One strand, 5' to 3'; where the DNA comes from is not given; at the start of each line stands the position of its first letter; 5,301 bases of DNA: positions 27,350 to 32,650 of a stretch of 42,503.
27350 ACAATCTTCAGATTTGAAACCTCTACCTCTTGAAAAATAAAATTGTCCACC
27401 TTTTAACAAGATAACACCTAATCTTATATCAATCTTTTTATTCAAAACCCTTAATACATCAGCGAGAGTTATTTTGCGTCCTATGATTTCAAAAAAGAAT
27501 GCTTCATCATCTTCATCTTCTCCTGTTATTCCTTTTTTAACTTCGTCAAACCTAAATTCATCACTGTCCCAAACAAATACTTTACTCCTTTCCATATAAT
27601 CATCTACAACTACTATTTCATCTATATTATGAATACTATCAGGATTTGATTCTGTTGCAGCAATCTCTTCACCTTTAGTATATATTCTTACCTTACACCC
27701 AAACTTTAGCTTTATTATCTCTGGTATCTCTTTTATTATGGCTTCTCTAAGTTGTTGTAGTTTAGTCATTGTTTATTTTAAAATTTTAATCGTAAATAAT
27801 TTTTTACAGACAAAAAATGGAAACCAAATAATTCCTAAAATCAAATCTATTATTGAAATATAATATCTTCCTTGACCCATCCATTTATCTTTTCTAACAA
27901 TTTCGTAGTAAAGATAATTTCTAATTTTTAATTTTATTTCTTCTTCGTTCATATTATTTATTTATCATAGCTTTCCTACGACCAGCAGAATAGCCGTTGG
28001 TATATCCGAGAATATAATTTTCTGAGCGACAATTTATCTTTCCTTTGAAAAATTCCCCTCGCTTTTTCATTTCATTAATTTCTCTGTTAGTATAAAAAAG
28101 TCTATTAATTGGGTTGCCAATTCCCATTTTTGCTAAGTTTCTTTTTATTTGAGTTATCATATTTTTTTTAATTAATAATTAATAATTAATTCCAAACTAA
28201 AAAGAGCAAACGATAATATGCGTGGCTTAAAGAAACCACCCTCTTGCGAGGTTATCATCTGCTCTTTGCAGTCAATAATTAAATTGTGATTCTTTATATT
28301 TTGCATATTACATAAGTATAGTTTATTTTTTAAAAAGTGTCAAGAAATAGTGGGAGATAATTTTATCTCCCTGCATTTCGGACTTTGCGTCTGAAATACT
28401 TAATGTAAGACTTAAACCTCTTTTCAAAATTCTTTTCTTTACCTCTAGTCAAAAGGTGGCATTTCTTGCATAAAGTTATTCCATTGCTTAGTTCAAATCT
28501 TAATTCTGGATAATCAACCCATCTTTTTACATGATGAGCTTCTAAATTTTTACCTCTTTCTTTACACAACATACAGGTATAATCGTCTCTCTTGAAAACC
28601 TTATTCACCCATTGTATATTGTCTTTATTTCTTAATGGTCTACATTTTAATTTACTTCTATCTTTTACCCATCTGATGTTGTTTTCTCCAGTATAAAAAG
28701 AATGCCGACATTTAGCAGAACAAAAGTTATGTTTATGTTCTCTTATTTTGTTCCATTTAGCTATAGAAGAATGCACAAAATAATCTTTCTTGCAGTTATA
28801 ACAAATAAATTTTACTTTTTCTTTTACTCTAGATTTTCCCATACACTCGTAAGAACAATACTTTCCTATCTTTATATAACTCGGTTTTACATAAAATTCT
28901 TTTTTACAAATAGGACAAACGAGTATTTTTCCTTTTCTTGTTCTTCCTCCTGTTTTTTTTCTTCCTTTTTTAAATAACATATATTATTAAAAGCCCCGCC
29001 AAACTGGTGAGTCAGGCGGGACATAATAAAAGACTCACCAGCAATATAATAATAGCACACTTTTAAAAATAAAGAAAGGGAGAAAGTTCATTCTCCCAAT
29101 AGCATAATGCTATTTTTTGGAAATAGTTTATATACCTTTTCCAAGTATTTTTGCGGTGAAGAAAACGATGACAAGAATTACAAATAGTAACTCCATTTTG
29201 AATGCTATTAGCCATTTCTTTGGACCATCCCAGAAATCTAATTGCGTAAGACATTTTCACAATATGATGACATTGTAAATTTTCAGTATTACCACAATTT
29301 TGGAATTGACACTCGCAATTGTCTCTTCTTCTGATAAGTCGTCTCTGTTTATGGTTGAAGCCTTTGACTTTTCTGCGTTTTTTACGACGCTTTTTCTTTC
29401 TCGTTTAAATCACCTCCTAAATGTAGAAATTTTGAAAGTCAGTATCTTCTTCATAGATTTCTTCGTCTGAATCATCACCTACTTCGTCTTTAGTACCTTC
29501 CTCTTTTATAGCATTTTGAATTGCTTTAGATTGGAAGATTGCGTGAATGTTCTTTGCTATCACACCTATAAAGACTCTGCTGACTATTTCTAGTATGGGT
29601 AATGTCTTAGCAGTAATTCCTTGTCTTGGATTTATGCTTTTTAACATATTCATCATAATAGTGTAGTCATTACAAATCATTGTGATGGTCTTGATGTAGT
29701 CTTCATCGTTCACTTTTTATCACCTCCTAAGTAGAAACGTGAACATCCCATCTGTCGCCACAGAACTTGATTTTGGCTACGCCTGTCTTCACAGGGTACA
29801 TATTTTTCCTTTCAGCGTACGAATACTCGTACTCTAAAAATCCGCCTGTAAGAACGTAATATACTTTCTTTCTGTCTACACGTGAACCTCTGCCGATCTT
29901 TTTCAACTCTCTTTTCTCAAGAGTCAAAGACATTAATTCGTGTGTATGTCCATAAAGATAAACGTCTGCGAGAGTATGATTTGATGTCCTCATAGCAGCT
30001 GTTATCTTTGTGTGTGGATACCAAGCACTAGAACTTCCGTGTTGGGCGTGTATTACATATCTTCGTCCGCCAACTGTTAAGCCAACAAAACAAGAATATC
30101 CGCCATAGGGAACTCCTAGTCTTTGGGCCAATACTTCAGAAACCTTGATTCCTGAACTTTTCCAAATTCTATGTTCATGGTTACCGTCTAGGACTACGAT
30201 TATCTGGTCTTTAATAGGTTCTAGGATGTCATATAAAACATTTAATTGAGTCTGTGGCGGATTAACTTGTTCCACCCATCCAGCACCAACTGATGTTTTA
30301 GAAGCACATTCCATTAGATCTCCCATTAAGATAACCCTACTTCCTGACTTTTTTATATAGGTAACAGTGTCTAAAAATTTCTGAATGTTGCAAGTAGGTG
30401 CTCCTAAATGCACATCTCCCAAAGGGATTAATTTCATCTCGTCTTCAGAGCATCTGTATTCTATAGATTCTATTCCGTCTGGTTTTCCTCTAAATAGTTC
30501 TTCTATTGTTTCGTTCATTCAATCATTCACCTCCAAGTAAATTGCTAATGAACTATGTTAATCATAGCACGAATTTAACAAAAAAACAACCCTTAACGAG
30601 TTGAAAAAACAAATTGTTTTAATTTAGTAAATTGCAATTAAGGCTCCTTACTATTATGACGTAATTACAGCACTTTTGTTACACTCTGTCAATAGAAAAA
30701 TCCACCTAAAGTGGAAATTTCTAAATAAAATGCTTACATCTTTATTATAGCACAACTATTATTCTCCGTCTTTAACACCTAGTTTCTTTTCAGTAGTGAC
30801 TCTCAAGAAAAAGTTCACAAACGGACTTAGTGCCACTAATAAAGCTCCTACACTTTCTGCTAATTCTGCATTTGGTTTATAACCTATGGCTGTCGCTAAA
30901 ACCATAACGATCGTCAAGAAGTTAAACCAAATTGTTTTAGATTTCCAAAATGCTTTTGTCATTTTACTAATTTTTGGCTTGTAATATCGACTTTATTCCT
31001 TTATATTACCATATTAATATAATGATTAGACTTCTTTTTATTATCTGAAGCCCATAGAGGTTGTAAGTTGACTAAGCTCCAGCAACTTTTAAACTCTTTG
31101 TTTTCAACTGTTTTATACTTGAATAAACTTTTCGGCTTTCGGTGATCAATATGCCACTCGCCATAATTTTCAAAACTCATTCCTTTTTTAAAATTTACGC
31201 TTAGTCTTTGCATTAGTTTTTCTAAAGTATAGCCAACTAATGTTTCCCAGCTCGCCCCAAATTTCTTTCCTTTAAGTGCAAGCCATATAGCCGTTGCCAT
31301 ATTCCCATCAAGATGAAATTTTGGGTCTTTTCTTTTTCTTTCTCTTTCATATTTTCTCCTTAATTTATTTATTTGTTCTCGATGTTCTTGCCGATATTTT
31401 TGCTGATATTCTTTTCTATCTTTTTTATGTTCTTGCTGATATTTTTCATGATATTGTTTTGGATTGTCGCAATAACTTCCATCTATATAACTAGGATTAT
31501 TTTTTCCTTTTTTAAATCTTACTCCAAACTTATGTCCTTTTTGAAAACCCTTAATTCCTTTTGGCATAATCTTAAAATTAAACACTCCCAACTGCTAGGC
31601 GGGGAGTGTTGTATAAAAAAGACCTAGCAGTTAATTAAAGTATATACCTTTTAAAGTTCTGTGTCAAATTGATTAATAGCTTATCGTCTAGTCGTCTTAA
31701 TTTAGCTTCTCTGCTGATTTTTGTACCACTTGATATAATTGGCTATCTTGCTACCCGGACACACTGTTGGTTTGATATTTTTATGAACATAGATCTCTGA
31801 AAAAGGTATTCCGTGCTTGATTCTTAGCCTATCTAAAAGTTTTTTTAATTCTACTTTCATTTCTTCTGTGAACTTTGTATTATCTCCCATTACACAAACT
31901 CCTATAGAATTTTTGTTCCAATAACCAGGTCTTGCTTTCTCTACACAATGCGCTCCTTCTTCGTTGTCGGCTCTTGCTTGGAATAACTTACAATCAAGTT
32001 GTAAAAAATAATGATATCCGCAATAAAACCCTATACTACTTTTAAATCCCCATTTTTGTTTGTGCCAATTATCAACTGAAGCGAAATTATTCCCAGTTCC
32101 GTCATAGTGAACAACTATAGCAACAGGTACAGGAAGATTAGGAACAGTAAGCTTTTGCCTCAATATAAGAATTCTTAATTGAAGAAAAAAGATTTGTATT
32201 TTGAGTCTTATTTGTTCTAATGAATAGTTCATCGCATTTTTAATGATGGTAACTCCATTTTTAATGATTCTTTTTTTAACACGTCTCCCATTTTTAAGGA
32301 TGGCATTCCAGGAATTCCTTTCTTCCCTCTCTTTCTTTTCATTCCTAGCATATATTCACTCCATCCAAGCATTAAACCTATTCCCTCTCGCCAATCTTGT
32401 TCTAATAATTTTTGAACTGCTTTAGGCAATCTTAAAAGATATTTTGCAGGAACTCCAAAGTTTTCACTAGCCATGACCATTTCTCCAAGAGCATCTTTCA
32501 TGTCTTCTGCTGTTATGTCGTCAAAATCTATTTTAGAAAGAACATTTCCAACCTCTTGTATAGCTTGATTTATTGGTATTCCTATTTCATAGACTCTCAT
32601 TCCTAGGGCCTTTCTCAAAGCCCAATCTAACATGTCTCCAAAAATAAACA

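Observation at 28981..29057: Covarying interleaved two-helix RNA leader shared by two unrelated HNH genes (copy 1)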

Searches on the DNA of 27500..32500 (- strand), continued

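Call 103: search_with_rna_model(model_id=R1, sources=[L101, L102, L103, L104, L105, L106, L107, L108, L109, L110, L111, L112, L113, L114, L115, L116, L117, L118, L119, L120, L121, L122, L123, L124, L125, L126, L127, L128, L129, L130, L131, L132, L133, L134, L135, L136, L137, L138, L139, L140, L141, L142, L143, L144, L145, L146, L147, L148, L149, L150, L151, L152, L153, L154, L155, L156, L157, L158, L159, L160, L161, L162, L163, L164, L165, L166, L167, L168, L169, L170, L171, L172, L173, L174, L175, L176, L177, L178, L179, L180, L181, L182, L183, L184, L185, L186, L187, L188, L189, L190, L191, L192, L193, L194, L195, L196, L197, L198, L199, L200], max_evalue=1)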
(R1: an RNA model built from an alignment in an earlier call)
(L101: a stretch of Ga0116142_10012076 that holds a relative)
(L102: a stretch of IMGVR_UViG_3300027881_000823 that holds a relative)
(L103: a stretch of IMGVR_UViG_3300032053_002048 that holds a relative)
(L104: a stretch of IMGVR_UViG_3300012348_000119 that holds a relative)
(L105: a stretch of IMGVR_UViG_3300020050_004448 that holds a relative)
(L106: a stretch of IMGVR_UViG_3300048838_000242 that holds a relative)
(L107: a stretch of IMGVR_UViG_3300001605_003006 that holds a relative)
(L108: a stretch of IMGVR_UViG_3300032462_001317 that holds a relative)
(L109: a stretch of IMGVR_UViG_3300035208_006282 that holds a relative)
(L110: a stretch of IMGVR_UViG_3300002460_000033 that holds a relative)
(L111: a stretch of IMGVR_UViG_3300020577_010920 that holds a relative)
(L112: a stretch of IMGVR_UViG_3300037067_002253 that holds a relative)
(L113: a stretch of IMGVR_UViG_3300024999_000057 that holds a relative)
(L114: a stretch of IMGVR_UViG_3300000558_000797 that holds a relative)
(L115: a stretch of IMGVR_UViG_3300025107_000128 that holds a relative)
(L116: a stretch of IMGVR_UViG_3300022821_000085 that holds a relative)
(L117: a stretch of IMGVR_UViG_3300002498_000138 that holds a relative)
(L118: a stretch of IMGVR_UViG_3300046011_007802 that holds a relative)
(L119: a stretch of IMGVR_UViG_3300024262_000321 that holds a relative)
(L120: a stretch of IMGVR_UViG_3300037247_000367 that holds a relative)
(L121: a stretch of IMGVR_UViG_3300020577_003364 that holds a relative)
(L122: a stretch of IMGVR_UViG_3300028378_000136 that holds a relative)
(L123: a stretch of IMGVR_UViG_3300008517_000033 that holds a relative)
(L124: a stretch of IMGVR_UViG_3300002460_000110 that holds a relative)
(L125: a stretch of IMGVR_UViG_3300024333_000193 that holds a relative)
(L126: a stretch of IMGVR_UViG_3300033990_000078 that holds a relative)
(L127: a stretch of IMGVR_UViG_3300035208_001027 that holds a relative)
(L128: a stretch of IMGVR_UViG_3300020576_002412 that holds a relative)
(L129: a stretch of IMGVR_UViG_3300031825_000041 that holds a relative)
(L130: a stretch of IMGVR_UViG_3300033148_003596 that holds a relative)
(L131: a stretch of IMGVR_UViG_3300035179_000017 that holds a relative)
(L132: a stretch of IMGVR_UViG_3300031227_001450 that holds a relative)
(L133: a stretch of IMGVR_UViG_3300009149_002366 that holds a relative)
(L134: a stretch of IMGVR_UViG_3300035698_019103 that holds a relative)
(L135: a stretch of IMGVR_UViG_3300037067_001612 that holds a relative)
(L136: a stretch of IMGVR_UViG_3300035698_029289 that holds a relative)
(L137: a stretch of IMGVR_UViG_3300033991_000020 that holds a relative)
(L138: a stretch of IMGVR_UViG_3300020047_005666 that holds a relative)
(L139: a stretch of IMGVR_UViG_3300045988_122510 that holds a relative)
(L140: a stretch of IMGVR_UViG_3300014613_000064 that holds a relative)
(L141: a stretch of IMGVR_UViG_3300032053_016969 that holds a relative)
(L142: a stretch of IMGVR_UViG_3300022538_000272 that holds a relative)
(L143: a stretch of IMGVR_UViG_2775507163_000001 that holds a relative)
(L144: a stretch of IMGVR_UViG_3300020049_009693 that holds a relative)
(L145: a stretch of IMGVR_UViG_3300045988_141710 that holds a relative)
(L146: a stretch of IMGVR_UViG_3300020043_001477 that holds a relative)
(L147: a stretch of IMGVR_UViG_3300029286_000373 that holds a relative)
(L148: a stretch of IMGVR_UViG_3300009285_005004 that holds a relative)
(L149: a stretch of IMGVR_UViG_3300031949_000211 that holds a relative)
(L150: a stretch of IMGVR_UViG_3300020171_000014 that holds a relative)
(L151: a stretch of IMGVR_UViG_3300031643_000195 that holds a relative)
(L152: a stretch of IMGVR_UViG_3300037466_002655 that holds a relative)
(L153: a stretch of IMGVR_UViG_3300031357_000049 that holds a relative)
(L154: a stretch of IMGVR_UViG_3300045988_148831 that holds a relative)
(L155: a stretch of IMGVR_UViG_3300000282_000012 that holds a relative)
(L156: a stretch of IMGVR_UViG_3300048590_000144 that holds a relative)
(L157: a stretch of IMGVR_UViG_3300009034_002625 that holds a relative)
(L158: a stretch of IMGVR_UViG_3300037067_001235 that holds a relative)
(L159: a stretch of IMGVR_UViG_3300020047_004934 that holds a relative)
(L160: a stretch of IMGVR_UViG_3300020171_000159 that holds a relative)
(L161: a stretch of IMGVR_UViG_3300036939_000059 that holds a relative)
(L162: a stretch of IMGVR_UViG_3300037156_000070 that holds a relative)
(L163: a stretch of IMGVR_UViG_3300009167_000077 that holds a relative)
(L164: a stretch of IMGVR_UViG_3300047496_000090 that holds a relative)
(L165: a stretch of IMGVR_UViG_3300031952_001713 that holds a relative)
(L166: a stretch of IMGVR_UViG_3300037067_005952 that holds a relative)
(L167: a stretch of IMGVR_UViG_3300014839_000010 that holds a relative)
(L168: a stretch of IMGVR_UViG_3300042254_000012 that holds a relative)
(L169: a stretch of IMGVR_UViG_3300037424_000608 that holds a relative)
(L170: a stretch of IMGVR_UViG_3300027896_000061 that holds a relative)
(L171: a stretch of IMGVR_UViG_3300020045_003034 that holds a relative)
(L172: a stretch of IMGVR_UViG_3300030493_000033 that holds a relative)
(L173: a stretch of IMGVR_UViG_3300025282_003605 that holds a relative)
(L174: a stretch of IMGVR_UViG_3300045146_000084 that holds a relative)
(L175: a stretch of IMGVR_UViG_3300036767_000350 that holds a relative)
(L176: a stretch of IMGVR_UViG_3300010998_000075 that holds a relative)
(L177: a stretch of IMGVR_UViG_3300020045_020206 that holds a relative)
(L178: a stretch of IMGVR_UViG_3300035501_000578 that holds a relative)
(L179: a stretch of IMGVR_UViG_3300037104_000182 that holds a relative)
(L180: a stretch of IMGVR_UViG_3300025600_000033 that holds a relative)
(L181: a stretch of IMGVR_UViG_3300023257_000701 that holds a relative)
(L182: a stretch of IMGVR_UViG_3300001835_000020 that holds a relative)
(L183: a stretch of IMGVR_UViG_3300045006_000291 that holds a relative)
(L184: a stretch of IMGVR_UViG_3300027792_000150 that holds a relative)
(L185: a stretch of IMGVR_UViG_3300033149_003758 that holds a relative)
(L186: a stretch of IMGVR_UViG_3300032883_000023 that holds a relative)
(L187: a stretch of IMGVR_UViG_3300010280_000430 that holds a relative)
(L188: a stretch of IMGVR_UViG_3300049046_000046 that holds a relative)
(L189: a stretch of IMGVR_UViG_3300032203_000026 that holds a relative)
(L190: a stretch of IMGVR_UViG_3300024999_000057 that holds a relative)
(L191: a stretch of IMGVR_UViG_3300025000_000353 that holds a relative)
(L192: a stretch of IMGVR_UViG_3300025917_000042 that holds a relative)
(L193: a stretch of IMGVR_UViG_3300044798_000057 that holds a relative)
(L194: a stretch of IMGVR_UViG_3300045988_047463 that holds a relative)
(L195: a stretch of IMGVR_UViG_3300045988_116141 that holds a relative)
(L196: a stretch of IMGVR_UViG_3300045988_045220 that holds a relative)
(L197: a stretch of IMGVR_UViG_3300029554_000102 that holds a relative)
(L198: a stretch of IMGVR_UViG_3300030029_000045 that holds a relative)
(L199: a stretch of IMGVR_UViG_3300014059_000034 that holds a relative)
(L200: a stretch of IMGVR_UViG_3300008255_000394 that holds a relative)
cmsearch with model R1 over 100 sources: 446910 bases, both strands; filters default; matches with E-value up to 1: 1.
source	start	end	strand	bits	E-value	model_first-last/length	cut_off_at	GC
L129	5420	5488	-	16.5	0.79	1-70/70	no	0.33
